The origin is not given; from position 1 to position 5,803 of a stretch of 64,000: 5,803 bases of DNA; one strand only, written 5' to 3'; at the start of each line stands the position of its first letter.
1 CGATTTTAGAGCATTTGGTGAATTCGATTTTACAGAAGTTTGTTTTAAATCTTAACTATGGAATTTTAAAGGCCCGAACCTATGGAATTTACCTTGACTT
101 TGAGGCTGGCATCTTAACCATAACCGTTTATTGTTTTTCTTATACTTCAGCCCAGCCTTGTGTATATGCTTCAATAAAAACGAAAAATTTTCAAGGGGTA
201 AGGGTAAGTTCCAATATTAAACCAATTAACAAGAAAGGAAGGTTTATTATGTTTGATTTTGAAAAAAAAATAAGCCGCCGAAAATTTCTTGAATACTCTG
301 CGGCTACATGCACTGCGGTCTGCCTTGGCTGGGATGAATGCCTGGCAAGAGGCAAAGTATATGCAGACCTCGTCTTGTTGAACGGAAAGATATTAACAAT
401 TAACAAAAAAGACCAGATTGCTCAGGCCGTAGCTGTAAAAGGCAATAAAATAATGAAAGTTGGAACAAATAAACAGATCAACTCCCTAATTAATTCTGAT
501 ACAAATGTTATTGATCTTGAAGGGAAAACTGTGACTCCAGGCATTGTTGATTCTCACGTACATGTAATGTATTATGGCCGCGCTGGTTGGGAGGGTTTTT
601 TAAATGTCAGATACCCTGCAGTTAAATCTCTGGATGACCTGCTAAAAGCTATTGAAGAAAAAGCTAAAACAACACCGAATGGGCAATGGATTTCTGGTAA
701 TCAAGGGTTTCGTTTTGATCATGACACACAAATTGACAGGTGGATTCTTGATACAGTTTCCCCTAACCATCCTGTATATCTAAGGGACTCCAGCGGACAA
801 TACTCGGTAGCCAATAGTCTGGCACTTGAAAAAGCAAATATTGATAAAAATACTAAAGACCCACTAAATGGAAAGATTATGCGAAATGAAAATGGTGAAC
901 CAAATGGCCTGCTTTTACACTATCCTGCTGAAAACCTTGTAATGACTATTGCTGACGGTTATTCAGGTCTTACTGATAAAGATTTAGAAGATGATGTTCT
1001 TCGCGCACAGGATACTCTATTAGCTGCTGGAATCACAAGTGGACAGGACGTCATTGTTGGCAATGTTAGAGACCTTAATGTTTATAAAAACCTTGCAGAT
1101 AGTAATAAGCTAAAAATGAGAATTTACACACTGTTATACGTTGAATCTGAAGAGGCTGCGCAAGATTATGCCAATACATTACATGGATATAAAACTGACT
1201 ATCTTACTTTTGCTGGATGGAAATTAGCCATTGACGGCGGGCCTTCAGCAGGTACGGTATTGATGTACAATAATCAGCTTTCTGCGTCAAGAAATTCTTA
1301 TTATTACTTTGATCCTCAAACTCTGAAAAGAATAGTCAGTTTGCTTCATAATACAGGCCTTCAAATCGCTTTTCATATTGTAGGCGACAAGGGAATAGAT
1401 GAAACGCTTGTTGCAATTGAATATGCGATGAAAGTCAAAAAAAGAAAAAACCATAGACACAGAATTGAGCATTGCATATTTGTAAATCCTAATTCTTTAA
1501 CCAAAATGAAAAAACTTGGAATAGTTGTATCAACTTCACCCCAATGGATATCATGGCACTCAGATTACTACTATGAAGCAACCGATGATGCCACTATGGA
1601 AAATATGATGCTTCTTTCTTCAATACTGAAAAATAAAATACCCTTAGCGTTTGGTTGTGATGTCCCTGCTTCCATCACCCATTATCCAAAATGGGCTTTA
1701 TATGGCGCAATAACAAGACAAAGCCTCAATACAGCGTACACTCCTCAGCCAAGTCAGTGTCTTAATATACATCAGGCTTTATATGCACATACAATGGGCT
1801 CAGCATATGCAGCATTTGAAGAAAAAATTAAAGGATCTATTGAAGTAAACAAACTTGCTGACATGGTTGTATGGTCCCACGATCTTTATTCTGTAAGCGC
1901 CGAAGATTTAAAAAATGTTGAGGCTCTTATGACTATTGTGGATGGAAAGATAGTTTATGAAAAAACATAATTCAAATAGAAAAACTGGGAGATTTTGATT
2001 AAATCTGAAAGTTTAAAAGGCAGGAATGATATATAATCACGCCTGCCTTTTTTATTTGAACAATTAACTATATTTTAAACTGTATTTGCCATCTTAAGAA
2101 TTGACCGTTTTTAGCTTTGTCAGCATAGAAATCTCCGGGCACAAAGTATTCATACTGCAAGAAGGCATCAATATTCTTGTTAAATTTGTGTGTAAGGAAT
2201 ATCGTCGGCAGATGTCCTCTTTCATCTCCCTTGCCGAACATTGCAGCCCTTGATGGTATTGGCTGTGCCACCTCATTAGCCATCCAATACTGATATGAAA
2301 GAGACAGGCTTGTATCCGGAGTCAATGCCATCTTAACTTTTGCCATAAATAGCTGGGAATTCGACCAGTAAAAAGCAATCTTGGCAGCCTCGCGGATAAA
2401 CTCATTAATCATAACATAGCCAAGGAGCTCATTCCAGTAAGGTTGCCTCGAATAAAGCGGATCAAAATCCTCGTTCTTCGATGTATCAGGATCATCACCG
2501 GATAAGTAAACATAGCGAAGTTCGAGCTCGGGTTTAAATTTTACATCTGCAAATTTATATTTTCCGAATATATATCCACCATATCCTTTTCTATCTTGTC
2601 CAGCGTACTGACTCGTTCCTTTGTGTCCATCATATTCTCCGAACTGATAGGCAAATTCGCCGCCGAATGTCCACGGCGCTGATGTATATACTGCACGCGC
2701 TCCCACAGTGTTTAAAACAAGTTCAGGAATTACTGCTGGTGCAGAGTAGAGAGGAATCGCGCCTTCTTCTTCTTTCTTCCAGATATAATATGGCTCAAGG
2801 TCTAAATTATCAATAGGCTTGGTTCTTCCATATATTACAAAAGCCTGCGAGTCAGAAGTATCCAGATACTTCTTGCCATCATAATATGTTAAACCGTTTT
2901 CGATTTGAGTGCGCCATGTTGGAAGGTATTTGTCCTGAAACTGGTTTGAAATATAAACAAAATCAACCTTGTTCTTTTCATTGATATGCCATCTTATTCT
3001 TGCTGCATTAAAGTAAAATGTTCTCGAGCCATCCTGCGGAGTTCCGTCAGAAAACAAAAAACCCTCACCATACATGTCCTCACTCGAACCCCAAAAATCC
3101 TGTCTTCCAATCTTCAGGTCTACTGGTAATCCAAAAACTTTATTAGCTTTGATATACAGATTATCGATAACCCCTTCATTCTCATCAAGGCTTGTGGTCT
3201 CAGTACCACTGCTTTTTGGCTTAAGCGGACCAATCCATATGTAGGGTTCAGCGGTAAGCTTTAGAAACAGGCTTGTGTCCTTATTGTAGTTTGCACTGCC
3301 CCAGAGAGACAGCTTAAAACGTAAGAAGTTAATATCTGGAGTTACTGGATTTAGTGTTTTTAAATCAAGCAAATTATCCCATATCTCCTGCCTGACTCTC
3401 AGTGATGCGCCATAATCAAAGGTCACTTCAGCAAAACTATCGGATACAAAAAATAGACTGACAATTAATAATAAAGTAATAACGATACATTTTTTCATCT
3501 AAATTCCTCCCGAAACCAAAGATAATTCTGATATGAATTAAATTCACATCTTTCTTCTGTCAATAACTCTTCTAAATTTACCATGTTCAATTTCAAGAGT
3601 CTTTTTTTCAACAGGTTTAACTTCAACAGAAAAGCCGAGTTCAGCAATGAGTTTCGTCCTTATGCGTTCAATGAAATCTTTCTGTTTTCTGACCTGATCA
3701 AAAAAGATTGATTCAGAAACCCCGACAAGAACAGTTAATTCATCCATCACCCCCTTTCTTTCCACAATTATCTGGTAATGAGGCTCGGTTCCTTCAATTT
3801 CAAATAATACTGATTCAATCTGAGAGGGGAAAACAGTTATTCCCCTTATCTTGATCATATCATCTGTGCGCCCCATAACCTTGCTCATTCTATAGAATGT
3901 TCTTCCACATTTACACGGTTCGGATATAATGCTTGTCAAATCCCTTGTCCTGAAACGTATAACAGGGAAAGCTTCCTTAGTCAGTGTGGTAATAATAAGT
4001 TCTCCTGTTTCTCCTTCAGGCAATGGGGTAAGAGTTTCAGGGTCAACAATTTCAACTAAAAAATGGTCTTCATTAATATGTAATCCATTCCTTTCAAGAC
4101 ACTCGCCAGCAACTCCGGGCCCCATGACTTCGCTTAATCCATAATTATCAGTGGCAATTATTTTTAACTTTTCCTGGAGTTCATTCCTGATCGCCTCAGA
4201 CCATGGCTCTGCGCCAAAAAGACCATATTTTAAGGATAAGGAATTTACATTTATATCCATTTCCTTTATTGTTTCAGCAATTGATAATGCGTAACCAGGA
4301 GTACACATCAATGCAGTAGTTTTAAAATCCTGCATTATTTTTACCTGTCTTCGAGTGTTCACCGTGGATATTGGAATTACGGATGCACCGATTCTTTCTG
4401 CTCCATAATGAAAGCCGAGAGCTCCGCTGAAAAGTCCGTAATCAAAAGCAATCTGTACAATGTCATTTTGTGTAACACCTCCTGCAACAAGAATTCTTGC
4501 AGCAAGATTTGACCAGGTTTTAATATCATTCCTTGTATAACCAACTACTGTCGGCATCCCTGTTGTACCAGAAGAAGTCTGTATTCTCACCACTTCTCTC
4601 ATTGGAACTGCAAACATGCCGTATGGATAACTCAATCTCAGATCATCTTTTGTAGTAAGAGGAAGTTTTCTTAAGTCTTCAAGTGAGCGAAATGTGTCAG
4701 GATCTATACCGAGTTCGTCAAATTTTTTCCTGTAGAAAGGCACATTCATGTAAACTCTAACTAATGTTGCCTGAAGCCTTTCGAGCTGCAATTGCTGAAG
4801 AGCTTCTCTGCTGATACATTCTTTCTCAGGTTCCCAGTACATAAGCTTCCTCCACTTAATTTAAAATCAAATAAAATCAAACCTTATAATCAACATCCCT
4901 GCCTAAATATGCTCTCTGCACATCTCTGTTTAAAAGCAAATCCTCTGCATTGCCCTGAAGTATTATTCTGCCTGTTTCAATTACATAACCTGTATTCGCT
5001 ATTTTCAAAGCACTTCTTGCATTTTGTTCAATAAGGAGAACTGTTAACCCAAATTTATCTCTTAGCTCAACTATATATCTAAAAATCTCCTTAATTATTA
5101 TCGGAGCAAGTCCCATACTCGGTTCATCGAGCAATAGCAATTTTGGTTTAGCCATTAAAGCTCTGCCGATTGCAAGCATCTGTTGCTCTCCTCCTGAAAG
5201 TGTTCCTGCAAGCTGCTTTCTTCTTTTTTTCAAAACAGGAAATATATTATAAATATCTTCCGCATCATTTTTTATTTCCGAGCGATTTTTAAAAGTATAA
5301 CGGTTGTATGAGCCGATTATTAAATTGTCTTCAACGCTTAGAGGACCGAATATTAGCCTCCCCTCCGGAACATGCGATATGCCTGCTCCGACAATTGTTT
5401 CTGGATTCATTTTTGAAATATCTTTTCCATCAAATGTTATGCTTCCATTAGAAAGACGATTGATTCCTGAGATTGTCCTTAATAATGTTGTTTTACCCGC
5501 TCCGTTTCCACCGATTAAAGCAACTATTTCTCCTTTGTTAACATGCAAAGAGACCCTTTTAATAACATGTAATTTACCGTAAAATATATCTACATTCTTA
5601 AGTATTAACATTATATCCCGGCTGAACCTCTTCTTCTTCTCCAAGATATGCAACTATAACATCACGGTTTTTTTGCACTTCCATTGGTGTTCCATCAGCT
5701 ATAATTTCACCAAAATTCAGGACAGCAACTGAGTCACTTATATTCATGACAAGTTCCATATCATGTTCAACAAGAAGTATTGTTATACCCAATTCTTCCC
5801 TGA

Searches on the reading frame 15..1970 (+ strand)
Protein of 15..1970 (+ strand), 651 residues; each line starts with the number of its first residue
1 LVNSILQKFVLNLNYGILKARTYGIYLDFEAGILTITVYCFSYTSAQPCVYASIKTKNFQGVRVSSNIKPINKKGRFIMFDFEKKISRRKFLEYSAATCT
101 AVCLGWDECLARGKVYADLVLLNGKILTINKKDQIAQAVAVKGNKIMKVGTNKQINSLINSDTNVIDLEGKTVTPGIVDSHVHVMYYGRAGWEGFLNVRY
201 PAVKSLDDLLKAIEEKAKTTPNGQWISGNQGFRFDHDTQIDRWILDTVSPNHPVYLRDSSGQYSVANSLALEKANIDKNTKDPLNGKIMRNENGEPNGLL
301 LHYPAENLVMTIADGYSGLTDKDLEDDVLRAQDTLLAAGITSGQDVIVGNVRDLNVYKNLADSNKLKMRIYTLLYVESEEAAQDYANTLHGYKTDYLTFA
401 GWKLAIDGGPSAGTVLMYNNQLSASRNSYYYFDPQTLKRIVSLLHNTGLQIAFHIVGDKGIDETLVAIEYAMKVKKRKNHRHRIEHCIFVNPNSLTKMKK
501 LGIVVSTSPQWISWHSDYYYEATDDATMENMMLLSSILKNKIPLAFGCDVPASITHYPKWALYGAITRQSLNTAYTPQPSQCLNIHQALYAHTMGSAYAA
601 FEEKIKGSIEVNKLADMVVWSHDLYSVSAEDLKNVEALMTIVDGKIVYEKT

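Call 52: search_protein_families(library=pfam, proteins=[window:15-1970:+], max_evalue=0.00001)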
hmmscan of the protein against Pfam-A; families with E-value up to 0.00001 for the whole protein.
window:15-1970:+ (651 aa): 2 families
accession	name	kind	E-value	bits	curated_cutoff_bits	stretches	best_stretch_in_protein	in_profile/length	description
PF07969.17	Amidohydro_3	-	2.6e-87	294.7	29.7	1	165-648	2-472/472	Amidohydrolase family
PF01979.26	Amidohydro_1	-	8.8e-13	48.6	25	1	427-647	135-345/345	Amidohydrolase family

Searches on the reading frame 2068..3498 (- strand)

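Call 52: search_protein_families(library=pfam, proteins=[window:2068-3498:-], max_evalue=0.00001)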
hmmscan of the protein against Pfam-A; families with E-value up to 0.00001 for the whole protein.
window:2068-3498:- (476 aa): 1 family
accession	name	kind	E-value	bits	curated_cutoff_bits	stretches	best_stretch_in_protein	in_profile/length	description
PF13372.12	Alginate_exp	-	2.5e-16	59.9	25.2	1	53-462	26-385/395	Alginate export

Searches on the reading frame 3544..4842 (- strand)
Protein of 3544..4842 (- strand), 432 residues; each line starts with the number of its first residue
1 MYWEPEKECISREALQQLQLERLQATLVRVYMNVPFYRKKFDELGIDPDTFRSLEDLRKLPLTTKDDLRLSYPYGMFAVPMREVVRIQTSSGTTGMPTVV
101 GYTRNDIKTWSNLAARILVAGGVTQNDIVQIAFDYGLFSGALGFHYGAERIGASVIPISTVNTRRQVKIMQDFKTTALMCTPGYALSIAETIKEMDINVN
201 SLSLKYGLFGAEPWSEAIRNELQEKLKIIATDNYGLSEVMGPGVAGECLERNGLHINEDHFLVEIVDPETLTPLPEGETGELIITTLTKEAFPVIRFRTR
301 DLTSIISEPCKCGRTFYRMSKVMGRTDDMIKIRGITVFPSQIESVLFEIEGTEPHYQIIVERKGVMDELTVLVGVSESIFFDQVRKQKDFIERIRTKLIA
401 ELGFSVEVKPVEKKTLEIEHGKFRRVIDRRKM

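Call 52: search_protein_families(library=pfam, proteins=[window:3544-4842:-], max_evalue=0.00001)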
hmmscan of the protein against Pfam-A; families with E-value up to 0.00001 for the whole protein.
window:3544-4842:- (432 aa): 2 families
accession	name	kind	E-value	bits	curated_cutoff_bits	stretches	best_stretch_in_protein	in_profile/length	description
PF14535.12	AMP-binding_C_2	-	1.1e-27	96.5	25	1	334-430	1-96/96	AMP-binding enzyme C-terminal domain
PF00501.34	AMP-binding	-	1.2e-15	57.7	29.9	1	80-284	160-374/384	AMP-binding enzyme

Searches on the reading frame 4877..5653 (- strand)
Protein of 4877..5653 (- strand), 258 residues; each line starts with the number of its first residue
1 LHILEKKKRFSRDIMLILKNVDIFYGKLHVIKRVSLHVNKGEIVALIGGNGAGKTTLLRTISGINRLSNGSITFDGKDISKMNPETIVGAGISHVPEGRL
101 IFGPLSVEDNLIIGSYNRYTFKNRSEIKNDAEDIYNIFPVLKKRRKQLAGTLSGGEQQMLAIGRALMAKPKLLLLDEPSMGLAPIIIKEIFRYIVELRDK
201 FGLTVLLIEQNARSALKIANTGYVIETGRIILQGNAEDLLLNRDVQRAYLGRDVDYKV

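Call 52: search_protein_families(library=pfam, proteins=[window:4877-5653:-], max_evalue=0.00001)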
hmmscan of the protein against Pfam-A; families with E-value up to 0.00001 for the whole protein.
window:4877-5653:- (258 aa): 2 families
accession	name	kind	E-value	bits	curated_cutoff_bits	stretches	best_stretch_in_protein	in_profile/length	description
PF00005.33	ABC_tran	-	1.9e-32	113.2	25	1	32-179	2-136/137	ABC transporter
PF13304.12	AAA_21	-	2e-10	41.7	27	0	112-196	189-285/304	AAA domain, putative AbiEii toxin, Type IV TA system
